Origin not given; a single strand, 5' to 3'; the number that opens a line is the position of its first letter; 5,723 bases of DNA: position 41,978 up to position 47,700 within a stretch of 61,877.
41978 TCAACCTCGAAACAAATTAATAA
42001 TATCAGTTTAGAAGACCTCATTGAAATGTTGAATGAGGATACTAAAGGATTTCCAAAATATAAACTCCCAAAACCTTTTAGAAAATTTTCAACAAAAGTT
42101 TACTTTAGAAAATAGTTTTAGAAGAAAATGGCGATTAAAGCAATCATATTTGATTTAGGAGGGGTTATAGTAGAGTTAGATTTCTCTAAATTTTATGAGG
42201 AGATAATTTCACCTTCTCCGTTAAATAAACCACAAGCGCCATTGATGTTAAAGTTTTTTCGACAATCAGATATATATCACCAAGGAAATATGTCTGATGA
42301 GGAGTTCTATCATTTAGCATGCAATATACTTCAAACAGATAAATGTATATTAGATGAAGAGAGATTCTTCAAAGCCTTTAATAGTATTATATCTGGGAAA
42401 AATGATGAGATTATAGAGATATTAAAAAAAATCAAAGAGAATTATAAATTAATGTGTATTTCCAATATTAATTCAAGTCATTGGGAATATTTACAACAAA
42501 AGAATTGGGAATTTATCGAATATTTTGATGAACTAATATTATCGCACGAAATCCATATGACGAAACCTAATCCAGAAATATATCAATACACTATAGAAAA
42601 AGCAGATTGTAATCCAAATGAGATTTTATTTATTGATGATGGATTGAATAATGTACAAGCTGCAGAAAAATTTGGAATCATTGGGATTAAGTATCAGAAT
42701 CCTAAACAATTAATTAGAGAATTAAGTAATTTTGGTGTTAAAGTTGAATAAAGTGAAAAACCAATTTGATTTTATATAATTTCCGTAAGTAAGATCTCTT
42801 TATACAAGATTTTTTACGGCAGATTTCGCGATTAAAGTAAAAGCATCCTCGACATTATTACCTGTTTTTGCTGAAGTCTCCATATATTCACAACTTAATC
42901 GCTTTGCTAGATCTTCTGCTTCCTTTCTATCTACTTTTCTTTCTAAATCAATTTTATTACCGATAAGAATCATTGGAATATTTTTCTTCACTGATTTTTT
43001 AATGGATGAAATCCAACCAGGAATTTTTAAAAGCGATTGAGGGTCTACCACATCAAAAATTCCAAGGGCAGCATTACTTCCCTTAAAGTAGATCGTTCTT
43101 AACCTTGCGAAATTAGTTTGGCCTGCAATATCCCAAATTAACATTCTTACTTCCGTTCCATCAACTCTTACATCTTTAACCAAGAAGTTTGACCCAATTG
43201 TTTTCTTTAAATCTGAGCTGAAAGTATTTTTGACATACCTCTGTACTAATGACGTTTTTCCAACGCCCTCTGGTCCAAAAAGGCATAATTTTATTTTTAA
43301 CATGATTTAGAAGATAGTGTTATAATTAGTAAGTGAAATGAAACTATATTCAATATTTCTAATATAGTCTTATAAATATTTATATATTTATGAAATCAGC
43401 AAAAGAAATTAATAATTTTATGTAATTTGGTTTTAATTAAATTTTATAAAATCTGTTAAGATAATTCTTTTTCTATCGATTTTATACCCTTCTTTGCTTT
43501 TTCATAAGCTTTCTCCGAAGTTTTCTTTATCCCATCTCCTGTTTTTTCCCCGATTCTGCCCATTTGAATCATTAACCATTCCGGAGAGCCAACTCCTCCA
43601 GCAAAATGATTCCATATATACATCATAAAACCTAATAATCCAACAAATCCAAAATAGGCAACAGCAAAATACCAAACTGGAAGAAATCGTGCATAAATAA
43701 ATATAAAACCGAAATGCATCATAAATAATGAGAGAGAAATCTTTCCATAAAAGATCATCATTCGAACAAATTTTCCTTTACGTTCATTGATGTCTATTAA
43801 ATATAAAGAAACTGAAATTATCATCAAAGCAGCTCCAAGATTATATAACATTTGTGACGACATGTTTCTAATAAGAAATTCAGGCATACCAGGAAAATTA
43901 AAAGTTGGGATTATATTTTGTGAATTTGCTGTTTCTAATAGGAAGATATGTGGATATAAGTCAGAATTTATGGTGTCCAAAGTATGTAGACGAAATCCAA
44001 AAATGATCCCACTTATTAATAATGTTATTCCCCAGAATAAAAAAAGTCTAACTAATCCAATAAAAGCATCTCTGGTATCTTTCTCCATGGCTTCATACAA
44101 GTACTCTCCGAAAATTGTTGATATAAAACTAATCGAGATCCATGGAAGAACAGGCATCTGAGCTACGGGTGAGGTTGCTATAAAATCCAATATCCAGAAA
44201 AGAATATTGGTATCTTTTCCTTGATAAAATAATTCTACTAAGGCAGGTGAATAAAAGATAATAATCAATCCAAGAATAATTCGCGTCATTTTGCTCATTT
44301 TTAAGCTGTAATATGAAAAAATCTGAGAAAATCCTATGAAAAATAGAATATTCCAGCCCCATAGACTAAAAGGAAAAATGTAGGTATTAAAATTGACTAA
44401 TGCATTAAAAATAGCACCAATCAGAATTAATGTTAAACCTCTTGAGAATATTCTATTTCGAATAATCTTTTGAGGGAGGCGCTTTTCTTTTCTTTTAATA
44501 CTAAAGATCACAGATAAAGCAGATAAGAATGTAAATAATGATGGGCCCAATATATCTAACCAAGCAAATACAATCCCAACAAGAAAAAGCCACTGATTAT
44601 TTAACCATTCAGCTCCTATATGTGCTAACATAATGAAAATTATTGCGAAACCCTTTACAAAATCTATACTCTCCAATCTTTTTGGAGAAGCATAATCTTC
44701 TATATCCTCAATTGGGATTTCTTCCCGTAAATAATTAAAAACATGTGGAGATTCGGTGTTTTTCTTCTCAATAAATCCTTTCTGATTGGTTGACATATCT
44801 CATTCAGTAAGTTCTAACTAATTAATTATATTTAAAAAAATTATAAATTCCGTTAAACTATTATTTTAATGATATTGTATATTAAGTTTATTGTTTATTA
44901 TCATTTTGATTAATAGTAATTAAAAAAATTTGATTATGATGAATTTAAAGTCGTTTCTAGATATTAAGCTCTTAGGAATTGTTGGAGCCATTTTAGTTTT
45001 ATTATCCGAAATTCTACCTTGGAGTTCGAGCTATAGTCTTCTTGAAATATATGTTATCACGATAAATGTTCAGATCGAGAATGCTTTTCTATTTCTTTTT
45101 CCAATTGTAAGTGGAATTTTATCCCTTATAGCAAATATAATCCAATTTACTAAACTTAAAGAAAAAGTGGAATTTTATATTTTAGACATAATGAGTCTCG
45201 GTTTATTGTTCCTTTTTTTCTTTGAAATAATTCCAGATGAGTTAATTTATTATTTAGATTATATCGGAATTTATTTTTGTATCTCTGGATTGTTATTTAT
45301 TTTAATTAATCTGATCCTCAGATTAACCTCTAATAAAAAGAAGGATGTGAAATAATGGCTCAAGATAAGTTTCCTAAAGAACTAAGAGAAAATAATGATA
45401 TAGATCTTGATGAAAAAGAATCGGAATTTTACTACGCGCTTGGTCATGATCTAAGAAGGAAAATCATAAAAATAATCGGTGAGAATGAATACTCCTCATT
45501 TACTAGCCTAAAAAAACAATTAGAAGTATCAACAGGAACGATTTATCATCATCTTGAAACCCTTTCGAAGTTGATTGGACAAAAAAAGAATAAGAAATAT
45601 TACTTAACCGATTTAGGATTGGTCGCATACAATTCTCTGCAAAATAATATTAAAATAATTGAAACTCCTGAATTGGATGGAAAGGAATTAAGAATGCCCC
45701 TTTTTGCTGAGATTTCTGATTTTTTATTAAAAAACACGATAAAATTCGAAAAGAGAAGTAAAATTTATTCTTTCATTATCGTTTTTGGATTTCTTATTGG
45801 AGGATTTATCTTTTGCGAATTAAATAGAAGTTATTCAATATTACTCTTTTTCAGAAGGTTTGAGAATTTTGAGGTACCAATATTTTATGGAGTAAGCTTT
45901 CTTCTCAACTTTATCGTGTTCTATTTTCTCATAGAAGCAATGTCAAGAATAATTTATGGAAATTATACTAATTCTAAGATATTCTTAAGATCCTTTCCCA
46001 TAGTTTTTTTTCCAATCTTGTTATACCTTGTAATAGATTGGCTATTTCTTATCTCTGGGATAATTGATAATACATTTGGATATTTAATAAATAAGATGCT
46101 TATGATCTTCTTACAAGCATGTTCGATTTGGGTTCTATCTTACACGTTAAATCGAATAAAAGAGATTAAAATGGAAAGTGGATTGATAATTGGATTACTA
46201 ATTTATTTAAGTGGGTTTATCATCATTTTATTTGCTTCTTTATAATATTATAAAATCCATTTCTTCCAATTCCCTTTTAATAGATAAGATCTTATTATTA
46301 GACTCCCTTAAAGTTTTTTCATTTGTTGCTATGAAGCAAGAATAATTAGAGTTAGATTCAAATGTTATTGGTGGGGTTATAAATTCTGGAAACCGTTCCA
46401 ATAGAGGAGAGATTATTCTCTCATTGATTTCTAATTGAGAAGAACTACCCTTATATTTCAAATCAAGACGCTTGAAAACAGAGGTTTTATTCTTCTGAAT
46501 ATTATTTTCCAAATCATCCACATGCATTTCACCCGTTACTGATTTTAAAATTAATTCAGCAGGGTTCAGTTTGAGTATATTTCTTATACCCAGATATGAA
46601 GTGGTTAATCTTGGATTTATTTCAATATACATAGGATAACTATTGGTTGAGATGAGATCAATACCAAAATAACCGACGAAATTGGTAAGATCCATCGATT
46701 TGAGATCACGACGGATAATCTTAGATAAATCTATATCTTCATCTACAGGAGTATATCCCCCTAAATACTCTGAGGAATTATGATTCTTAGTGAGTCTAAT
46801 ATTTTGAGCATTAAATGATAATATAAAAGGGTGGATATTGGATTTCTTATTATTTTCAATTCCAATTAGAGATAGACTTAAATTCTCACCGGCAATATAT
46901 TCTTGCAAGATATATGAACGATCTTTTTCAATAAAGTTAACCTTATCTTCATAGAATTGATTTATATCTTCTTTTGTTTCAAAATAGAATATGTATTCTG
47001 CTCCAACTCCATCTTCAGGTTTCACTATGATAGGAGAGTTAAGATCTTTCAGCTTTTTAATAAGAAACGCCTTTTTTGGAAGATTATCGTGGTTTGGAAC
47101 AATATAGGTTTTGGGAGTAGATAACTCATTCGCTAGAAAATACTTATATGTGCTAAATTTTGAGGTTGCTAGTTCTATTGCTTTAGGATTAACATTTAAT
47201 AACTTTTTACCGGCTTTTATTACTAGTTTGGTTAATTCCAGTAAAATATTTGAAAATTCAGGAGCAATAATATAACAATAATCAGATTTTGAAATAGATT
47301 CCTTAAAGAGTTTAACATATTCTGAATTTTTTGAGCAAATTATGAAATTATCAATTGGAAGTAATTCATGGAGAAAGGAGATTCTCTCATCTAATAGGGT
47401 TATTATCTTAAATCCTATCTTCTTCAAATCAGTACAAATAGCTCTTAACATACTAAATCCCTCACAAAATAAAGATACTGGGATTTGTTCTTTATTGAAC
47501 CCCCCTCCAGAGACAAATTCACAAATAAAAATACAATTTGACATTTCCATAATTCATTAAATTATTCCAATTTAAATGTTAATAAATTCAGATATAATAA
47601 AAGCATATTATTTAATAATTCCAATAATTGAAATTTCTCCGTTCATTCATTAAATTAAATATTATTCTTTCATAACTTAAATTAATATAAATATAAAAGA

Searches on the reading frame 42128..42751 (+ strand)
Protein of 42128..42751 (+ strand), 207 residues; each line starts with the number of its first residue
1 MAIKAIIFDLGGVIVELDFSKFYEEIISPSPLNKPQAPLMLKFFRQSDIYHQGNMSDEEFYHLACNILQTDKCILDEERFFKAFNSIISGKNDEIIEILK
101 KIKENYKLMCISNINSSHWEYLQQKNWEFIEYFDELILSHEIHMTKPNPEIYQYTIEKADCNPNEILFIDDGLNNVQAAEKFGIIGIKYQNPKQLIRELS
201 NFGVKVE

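Call 82: search_protein_families(library=pfam, max_evalue=0.0001, proteins=[window:42128-42751:+])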
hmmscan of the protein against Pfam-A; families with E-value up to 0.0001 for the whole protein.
window:42128-42751:+ (207 aa): 2 families
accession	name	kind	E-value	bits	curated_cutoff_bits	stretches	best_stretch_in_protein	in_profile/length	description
PF00702.32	Hydrolase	-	1.3e-16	62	26.4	1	3-183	1-191/191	haloacid dehalogenase-like hydrolase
PF13419.12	HAD_2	-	3.1e-14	53.9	23.8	1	76-184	61-173/178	Haloacid dehalogenase-like hydrolase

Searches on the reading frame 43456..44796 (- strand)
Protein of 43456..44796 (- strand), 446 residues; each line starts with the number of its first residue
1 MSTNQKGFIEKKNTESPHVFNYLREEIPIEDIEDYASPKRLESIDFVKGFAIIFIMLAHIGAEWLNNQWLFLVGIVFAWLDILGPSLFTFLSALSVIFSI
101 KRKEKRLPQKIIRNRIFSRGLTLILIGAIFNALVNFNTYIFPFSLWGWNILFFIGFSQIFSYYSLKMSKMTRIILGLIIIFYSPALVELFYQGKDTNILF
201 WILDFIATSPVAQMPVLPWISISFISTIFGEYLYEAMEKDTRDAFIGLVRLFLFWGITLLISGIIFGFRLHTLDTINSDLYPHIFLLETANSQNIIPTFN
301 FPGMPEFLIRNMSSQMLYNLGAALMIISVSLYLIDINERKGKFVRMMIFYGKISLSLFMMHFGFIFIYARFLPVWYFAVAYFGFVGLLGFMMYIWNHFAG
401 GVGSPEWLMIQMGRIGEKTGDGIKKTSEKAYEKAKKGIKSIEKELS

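Call 82: search_protein_families(library=pfam, max_evalue=0.0001, proteins=[window:43456-44796:-])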
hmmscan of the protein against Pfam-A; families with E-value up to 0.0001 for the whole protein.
window:43456-44796:- (446 aa): 1 family
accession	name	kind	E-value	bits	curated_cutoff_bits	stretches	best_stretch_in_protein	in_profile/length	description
PF07786.18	HGSNAT_cat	-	3.8e-11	43.4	22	1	40-242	1-193/222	Heparan-alpha-glucosaminide N-acetyltransferase, catalytic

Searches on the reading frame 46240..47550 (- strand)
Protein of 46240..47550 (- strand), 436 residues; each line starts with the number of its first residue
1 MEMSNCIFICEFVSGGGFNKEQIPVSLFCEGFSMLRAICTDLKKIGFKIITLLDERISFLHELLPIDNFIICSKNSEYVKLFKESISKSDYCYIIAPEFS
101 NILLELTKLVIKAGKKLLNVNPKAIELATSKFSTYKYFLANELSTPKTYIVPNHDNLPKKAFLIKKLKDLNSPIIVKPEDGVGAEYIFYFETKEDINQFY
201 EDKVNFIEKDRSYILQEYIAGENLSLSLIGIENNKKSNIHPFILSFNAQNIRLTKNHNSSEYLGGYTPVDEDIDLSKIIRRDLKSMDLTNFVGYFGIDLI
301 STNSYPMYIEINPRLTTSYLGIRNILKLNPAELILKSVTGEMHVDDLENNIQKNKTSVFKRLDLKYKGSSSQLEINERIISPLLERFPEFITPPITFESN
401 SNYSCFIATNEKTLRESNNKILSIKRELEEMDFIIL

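Call 82: search_protein_families(library=pfam, max_evalue=0.0001, proteins=[window:46240-47550:-])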
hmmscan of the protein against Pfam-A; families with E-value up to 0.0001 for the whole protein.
window:46240-47550:- (436 aa): 3 families
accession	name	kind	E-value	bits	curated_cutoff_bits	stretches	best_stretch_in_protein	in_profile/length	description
PF02655.19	ATP-grasp_3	-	4.8e-24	85.7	23.2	1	129-318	2-160/160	ATP-grasp domain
PF18301.6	preATP-grasp_3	-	1.5e-11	44.8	26.3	1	48-125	2-76/76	pre ATP-grasp 3 domain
PF08443.16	RimK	-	9.8e-06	25.7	21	0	129-222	2-85/188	RimK-like ATP-grasp domain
